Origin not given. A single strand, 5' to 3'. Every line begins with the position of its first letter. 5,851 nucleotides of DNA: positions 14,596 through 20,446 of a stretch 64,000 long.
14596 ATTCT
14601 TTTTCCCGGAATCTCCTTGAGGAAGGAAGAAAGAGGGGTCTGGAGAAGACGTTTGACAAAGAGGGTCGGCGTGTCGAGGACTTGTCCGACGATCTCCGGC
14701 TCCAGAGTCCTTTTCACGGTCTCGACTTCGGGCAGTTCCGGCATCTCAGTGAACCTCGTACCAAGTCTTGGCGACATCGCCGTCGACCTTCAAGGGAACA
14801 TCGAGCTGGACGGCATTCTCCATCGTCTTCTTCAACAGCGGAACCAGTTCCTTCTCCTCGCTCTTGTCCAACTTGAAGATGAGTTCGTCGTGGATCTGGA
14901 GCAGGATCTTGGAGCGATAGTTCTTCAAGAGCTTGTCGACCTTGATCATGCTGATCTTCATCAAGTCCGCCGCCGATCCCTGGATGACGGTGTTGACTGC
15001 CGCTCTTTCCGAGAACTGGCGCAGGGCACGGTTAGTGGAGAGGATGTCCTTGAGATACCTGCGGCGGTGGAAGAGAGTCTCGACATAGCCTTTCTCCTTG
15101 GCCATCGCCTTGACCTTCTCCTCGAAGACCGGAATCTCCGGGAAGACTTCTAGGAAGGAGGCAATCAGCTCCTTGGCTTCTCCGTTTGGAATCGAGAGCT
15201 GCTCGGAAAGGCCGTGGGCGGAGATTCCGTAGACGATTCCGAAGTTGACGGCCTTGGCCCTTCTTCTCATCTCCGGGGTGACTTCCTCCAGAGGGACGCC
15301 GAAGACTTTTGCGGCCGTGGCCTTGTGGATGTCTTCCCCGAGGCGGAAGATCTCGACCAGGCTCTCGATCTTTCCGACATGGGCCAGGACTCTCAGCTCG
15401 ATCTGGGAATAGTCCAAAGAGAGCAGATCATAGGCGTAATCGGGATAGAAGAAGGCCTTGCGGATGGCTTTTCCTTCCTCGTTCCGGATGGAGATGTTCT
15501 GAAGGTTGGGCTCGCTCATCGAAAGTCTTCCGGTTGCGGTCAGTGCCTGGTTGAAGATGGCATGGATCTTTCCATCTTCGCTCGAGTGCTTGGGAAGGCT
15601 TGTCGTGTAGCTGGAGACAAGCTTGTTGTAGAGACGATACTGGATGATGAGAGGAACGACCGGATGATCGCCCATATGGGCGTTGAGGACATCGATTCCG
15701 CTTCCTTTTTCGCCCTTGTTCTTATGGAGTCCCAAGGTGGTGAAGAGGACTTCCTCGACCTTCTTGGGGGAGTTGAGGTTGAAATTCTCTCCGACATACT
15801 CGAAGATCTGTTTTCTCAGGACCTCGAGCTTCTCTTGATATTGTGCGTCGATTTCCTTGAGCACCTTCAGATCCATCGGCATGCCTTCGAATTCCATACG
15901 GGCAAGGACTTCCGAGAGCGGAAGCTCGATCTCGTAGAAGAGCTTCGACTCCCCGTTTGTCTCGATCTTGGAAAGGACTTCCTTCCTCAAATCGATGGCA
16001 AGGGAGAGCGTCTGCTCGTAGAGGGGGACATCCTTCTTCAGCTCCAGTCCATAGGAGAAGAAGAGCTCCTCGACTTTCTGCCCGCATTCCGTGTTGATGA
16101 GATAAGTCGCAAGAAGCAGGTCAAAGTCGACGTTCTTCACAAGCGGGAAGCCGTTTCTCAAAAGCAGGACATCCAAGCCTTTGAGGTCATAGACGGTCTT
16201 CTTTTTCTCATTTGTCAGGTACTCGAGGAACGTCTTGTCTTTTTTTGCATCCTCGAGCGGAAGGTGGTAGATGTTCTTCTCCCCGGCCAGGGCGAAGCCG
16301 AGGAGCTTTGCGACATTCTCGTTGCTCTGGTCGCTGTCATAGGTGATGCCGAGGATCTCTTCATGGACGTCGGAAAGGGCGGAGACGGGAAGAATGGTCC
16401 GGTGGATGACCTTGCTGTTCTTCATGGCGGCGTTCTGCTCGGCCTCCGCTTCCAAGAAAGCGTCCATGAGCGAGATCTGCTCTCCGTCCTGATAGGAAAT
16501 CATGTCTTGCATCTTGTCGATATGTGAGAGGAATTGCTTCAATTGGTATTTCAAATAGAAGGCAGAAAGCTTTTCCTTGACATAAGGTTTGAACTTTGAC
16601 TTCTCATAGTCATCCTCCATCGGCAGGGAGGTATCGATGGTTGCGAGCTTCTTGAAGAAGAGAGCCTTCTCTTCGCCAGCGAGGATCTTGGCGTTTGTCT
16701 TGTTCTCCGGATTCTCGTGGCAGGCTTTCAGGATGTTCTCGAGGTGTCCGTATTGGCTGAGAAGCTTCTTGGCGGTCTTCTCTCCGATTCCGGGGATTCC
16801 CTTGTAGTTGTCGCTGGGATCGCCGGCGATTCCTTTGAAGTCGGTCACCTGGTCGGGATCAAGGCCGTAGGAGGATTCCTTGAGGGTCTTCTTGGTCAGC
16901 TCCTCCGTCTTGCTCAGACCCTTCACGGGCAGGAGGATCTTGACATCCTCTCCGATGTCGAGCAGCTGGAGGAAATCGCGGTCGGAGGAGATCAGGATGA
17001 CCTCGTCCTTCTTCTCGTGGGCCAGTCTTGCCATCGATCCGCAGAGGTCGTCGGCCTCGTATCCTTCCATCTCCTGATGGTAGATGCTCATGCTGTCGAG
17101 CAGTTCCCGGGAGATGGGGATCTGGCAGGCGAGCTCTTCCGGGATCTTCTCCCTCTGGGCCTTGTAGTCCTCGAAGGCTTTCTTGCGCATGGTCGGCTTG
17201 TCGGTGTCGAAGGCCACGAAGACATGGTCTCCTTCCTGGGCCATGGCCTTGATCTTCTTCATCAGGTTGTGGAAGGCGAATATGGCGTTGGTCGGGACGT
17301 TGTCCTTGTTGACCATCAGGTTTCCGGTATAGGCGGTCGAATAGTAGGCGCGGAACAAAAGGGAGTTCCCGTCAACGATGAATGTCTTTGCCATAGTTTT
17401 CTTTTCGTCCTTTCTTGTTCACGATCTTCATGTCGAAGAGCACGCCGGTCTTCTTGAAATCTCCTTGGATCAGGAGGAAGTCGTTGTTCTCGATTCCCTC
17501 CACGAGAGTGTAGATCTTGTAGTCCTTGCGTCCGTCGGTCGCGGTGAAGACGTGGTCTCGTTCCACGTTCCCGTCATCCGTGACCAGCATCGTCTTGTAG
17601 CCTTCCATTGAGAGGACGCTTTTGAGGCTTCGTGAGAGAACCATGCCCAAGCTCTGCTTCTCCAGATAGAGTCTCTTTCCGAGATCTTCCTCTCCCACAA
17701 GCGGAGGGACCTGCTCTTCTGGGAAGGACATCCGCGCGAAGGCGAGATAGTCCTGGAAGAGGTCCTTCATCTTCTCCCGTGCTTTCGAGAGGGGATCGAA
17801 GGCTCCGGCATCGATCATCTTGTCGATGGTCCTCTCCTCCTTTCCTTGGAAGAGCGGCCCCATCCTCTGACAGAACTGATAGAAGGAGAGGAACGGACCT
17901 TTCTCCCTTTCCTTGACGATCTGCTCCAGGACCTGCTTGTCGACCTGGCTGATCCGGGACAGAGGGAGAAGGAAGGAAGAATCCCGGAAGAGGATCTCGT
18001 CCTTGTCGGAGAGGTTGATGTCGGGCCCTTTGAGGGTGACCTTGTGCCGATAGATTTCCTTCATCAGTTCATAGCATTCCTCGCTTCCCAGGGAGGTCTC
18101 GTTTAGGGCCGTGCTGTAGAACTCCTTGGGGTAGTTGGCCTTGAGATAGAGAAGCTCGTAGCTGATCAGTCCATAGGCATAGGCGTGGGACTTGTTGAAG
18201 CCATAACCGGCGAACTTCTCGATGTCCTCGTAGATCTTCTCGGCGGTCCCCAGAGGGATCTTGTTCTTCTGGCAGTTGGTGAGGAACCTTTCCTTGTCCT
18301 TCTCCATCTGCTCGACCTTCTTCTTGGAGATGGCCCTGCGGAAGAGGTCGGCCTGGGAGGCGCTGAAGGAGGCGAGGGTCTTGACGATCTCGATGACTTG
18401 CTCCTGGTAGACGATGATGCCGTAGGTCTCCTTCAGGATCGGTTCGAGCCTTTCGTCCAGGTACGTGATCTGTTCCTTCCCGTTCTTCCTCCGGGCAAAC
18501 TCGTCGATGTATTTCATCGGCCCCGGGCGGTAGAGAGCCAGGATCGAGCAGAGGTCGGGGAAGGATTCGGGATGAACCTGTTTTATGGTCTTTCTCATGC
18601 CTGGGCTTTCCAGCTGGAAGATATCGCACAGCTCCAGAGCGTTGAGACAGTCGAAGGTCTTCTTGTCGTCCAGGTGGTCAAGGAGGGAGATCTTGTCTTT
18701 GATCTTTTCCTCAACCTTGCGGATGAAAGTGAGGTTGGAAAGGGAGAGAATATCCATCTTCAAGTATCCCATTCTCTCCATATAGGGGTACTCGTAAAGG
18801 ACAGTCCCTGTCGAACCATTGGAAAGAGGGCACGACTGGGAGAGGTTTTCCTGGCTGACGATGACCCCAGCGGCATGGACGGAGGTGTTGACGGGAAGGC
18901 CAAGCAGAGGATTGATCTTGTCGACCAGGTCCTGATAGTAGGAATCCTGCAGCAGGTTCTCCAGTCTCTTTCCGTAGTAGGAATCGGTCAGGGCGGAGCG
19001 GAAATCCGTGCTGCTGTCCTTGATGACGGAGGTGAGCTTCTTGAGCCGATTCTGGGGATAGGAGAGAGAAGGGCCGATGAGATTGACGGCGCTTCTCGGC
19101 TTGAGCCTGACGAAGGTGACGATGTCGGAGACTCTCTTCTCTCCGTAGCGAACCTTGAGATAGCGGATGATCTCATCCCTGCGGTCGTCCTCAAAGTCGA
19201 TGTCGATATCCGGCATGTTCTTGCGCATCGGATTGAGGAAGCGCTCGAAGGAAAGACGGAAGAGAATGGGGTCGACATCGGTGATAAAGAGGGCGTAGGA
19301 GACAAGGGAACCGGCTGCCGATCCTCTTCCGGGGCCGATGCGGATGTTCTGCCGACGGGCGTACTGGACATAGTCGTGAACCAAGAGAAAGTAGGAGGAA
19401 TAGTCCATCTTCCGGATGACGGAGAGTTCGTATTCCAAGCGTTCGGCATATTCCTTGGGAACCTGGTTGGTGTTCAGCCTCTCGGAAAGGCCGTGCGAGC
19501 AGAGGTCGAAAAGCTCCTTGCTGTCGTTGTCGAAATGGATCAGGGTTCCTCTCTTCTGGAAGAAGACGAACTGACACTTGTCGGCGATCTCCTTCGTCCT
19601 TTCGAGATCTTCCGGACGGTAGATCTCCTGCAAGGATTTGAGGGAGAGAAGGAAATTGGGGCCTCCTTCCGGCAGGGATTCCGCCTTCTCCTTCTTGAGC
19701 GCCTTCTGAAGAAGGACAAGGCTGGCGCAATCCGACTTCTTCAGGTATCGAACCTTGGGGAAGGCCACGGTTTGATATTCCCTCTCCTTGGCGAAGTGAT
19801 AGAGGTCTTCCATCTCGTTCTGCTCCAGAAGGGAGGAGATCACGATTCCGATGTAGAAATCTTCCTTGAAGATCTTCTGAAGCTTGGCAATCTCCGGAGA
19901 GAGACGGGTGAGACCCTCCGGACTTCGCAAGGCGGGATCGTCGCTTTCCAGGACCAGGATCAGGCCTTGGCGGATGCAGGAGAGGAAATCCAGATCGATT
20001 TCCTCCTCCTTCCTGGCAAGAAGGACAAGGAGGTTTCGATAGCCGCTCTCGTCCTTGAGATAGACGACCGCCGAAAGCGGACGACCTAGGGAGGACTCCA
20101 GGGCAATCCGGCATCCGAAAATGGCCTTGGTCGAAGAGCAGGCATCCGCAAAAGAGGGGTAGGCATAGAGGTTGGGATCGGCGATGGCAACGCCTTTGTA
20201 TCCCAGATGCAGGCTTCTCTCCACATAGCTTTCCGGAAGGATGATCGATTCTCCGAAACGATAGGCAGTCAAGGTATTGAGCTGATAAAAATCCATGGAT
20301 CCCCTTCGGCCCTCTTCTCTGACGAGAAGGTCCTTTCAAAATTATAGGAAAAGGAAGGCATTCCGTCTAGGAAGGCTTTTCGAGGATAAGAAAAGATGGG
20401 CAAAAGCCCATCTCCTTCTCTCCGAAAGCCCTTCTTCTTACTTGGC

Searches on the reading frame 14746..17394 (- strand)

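Call 61: search_protein_families(library=pfam, proteins=[window:14746-17394:-], max_evalue=0.00001)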
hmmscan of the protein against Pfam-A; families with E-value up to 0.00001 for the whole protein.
window:14746-17394:- (882 aa): 4 families
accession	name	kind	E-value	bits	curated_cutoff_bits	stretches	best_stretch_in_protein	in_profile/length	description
PF00476.26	DNA_pol_A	-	1.7e-137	458.9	34.3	1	511-880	3-381/381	DNA polymerase family A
PF02739.22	5_3_exonuc_N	-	3.2e-44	151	34.3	1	4-173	2-161/164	5'-3' exonuclease, N-terminal resolvase-like domain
PF01367.25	5_3_exonuc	-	2.8e-27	95.5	40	1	179-271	2-94/97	5'-3' exonuclease, C-terminal SAM fold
PF22619.2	DNA_polI_exo1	-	4.4e-15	56.2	27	1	356-452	7-105/140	DNA polymerase I, ribonuclease H-like domain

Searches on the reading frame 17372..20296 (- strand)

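Call 61: search_protein_families(library=pfam, proteins=[window:17372-20296:-], max_evalue=0.00001)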
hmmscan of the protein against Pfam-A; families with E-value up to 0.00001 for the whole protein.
window:17372-20296:- (974 aa): 4 families
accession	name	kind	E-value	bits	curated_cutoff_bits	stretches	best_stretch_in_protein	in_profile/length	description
PF07733.18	DNA_pol3_alpha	-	6.3e-78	262.4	23.9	1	261-517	2-259/260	Bacterial DNA polymerase III alpha NTPase domain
PF17657.6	DNA_pol3_finger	-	7.2e-53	178.8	22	1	521-678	1-165/166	Bacterial DNA polymerase III alpha subunit finger domain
PF14579.12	HHH_6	-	3.2e-16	59.7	25.6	1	753-842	2-89/90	Helix-hairpin-helix motif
PF02811.25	PHP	-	4.3e-08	34.1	26.4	1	10-149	6-159/164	PHP domain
